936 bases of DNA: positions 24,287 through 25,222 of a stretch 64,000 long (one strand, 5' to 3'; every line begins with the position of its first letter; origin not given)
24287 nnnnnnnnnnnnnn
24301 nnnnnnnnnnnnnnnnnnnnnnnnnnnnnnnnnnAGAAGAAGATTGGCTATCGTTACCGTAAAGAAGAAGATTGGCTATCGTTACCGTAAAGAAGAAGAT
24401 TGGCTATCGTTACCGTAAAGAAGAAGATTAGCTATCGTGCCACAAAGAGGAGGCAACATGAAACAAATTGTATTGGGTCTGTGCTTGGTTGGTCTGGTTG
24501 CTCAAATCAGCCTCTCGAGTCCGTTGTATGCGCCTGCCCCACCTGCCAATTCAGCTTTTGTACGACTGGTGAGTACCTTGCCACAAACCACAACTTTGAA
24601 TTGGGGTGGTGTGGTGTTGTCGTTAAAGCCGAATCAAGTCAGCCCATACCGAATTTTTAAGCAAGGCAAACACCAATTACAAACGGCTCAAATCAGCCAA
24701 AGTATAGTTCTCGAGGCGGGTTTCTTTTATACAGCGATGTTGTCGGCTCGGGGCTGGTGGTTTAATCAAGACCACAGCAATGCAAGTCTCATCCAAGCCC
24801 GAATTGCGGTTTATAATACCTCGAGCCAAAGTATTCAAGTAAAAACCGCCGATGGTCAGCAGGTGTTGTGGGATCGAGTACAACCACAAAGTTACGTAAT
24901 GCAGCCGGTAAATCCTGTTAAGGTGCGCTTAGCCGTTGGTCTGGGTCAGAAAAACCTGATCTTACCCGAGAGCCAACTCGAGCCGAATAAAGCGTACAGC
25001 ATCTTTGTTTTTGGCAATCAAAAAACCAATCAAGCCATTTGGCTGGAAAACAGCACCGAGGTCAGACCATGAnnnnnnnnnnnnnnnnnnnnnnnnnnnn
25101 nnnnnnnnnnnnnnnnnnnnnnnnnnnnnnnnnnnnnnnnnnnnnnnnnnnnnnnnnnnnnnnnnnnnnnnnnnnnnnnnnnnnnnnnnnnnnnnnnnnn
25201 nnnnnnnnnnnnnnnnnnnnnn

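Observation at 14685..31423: Conserved two-block promoter/operator module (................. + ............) upstream of c-di-GMP and surface genes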

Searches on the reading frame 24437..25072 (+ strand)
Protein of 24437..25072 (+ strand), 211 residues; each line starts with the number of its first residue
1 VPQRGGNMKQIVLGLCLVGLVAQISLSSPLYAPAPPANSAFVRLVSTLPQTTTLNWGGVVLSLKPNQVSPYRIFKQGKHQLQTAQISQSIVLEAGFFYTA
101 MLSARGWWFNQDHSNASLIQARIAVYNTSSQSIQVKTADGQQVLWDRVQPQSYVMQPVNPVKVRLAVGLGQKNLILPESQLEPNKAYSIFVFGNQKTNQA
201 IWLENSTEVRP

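Call 23: search_protein_families(library=pfam, proteins=[window:24437-25072:+])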
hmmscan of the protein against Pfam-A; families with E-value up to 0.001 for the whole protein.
window:24437-25072:+ (211 aa): 2 families
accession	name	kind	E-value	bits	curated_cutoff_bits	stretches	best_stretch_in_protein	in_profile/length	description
PF11182.14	AlgF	-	2.2e-17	63.6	34.4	1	13-173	2-163/179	Alginate O-acetyl transferase AlgF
PF14344.12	DUF4397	-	0.00078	20.4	30.6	0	122-208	2-95/119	Domain of unknown function (DUF4397)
